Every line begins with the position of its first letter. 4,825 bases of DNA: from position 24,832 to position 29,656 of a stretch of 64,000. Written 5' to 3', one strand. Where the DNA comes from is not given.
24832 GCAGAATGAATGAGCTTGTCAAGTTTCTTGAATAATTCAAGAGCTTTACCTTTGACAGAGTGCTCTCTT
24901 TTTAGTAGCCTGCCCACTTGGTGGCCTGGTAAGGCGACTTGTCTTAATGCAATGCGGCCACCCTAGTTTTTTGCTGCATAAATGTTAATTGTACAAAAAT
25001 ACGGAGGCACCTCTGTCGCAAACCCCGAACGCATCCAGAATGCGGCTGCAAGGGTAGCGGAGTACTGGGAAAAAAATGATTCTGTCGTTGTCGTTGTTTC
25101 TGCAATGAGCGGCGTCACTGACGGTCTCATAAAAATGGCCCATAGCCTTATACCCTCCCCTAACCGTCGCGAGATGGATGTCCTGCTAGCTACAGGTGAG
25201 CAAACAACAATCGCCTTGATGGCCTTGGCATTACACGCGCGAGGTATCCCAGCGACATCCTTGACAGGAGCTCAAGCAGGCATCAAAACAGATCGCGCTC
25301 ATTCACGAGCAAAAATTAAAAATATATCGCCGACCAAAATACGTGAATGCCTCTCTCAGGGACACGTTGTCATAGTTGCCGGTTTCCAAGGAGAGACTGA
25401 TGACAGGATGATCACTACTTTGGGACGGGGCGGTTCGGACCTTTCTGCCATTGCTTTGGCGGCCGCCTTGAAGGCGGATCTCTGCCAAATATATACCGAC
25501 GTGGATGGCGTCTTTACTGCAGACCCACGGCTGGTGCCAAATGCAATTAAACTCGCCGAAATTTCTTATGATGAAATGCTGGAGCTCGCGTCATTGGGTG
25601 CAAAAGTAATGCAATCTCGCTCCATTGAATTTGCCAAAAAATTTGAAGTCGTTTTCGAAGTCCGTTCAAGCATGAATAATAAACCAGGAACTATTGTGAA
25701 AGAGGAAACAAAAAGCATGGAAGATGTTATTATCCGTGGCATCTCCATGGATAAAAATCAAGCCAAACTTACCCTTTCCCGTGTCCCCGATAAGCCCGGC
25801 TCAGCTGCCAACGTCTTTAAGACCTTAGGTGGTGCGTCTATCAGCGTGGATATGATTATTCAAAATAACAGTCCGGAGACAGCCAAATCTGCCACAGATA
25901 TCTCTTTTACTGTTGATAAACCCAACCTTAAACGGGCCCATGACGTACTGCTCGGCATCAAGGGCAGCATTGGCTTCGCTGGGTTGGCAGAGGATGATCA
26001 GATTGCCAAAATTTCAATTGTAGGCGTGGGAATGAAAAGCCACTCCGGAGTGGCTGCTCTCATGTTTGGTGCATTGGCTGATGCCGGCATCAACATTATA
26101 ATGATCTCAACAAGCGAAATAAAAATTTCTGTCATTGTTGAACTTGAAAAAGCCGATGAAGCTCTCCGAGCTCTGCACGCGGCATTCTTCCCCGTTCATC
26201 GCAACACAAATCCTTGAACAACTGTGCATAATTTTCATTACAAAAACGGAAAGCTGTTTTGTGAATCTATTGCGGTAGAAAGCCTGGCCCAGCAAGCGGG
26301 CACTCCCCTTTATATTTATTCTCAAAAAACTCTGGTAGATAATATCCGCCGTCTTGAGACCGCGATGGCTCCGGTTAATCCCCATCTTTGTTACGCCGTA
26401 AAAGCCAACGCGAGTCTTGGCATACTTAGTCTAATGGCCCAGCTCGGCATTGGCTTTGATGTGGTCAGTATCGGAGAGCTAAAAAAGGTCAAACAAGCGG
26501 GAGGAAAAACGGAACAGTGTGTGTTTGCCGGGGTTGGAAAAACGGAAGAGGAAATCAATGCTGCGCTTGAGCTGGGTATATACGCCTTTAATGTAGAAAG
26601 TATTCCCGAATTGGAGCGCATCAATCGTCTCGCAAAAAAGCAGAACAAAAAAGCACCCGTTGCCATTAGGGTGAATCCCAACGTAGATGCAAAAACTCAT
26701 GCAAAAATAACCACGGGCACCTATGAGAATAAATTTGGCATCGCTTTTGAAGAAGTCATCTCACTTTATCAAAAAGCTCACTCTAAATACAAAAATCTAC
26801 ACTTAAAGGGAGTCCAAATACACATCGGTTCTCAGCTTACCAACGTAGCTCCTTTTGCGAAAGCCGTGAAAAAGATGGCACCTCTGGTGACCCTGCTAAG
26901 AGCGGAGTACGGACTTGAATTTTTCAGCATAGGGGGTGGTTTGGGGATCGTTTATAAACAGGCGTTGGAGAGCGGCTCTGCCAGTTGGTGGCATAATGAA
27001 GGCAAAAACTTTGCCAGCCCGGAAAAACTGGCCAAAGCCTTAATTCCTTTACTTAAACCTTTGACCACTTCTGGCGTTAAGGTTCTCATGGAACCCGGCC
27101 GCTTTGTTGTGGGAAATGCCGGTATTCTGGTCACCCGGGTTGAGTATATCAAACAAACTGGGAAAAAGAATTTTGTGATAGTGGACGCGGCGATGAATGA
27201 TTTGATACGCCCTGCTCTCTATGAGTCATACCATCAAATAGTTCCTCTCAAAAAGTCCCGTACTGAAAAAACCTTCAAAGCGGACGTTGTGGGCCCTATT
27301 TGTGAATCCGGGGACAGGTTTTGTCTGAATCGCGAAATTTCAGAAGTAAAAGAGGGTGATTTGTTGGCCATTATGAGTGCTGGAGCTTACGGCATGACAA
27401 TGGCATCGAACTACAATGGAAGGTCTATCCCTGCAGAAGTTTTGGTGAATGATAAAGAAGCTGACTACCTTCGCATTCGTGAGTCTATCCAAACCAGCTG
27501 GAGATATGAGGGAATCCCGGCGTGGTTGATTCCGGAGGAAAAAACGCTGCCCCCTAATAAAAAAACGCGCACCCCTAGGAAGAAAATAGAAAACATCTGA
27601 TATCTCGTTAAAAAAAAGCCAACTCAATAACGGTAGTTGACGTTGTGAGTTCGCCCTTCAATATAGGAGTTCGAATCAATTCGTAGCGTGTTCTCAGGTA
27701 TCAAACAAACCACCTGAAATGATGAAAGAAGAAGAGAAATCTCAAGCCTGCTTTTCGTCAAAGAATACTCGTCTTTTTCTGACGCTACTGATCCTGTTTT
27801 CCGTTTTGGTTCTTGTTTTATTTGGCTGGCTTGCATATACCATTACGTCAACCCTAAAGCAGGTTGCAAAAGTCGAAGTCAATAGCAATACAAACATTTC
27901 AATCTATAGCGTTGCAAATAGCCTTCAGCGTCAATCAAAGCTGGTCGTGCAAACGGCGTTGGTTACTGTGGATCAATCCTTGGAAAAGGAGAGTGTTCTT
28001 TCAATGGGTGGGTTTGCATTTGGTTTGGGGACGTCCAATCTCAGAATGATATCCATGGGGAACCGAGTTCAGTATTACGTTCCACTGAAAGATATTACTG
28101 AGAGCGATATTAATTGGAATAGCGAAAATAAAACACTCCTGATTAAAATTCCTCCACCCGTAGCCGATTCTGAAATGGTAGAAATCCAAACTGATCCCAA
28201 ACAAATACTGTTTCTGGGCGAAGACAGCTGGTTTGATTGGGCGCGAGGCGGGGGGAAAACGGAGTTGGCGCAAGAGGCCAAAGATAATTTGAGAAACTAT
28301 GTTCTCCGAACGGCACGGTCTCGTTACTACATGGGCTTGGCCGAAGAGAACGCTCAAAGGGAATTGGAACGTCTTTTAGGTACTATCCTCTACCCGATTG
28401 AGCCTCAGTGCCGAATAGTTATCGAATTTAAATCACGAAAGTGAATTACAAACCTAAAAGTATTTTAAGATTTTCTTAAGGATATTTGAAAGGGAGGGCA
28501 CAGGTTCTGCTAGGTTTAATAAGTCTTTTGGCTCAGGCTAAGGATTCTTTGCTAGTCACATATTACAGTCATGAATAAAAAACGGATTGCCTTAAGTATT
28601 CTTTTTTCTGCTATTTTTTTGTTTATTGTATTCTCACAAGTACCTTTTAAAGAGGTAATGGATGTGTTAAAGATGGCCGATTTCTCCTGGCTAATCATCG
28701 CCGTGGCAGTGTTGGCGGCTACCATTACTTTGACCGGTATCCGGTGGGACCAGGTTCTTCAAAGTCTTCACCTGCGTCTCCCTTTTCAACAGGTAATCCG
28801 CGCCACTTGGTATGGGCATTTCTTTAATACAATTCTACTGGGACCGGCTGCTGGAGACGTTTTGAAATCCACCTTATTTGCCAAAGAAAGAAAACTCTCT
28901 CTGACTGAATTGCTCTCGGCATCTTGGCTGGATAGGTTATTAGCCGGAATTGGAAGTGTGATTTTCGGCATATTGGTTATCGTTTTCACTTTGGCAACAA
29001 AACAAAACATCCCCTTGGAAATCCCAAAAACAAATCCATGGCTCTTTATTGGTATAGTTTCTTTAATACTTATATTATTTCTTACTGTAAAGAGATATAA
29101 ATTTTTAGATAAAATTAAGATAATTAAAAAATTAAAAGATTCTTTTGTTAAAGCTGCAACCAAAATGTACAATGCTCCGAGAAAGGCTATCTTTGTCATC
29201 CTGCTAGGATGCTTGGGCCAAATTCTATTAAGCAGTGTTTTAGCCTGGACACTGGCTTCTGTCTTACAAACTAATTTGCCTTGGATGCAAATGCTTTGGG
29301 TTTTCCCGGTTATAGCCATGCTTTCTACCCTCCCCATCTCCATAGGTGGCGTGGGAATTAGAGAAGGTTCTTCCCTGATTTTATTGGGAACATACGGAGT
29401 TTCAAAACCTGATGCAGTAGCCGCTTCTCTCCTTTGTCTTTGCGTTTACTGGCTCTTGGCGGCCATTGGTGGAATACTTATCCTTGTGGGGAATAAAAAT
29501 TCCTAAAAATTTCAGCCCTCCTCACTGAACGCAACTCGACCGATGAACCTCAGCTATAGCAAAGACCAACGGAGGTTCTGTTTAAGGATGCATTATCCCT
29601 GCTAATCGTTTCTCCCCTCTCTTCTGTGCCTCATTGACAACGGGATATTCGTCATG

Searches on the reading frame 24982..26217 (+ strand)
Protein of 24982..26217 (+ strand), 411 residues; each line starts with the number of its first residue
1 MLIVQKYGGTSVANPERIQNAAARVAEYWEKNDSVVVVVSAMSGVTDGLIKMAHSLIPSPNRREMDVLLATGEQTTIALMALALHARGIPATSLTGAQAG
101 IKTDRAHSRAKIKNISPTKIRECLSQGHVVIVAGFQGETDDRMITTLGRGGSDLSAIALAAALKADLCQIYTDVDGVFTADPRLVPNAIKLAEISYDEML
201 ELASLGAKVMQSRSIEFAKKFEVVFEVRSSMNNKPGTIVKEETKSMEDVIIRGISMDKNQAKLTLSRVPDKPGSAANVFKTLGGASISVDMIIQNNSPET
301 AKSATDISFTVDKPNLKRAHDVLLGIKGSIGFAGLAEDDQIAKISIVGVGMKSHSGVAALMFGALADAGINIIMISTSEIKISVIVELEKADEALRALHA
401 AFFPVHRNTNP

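Call 8: search_protein_families(library=pfam, proteins=[window:24982-26217:+], max_evalue=0.001)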
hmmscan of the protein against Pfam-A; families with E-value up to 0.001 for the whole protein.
window:24982-26217:+ (411 aa): 4 families
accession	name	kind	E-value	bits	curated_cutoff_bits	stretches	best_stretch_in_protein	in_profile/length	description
PF00696.33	AA_kinase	-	4.3e-53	180.9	24.9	1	1-220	1-225/234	Amino acid kinase family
PF22468.2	ACT_9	-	5.2e-35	119.4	27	2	344-402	1-61/61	ACT domain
PF13840.12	ACT_7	-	2.3e-19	69.4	27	1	338-399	3-64/65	ACT domain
PF01842.31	ACT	-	8.2e-15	54.7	27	2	267-318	6-56/66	ACT domain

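Call 18: list_cluster_members(proteins=[window:24982-26214:+, window:23865-24740:-, window:31853-32866:+, window:8474-8983:-, window:5545-8388:+, window:10389-11546:+, window:35246-36091:+, window:12009-22859:+])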
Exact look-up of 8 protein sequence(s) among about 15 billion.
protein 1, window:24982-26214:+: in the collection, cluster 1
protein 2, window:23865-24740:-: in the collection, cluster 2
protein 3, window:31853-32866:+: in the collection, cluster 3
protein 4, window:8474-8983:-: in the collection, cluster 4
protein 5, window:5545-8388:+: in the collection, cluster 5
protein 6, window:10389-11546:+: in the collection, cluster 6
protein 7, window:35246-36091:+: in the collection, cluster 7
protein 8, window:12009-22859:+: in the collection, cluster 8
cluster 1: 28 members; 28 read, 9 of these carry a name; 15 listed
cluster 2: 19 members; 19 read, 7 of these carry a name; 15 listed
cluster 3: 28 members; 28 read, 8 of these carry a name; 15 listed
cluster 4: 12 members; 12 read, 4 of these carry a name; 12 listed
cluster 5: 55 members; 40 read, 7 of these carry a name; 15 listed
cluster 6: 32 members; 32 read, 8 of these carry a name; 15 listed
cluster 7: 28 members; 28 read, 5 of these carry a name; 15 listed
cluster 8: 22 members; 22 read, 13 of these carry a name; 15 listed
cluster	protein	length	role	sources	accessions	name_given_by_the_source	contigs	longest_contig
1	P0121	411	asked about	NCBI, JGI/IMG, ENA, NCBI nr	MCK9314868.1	MAG: aspartate kinase [Verrucomicrobia bacterium] | aspartate kinase [Verrucomicrobiota bacterium]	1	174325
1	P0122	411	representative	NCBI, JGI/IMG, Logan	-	aspartate kinase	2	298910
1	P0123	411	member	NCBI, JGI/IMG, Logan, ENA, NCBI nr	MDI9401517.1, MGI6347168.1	MAG: aspartate kinase [Limisphaerales bacterium] | aspartate kinase | aspartate kinase [Verrucomicrobiota bacterium]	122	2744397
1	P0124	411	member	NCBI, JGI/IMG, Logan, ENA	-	aspartate kinase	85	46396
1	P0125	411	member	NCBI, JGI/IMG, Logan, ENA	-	aspartate kinase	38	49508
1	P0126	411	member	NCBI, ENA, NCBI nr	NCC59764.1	MAG: aspartate kinase [Verrucomicrobiae bacterium] | aspartate kinase [Verrucomicrobiae bacterium]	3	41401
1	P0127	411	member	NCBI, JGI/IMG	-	aspartate kinase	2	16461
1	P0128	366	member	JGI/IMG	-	aspartate kinase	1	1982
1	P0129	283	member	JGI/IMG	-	aspartate kinase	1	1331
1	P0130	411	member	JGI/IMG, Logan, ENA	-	-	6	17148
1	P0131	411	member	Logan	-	-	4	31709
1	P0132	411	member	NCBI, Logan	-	-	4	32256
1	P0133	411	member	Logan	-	-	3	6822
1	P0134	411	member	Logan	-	-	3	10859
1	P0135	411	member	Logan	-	-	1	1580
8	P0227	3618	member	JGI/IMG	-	RHS repeat-associated protein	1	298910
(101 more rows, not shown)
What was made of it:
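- Tried and rejected: The cluster look-up succeeded instead (call 18).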

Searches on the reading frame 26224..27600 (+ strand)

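Call 8: search_protein_families(library=pfam, proteins=[window:26224-27600:+], max_evalue=0.001)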
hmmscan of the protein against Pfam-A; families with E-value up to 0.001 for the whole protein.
window:26224-27600:+ (458 aa): 3 families
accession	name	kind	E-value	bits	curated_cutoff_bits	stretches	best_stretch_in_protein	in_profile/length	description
PF02784.22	Orn_Arg_deC_N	-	3.9e-55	187.3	23.4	1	37-296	4-246/247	Pyridoxal-dependent decarboxylase, pyridoxal binding domain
PF00278.28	Orn_DAP_Arg_deC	-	3.2e-30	104.7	23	1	102-387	5-95/95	Pyridoxal-dependent decarboxylase, C-terminal sheet domain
PF01168.26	Ala_racemase_N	-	2e-11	44.5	24.1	1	36-236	5-193/220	Alanine racemase, N-terminal domain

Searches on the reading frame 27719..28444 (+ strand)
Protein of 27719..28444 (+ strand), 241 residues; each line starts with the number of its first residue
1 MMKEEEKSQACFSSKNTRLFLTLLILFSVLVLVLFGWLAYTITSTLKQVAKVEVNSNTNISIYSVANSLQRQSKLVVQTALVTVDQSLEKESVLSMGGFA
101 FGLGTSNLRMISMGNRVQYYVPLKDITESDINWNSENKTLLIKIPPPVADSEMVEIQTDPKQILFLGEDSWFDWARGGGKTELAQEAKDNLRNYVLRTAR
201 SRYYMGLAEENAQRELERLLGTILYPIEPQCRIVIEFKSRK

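Call 8: search_protein_families(library=pfam, proteins=[window:27719-28444:+], max_evalue=0.001)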
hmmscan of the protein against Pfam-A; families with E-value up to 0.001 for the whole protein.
window:27719-28444:+ (241 aa): 1 family
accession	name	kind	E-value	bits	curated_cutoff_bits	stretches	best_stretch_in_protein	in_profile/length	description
PF14014.11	DUF4230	-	5.1e-11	43.3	27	1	68-223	2-141/148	Protein of unknown function (DUF4230)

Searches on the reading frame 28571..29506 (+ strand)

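Call 8: search_protein_families(library=pfam, proteins=[window:28571-29506:+], max_evalue=0.001)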
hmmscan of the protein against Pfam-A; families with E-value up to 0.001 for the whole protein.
window:28571-29506:+ (311 aa): 1 family
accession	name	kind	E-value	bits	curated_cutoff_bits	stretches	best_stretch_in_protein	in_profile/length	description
PF03706.18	LPG_synthase_TM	-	5.2e-38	131.6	33.4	1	6-300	1-302/302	Lysylphosphatidylglycerol synthase TM region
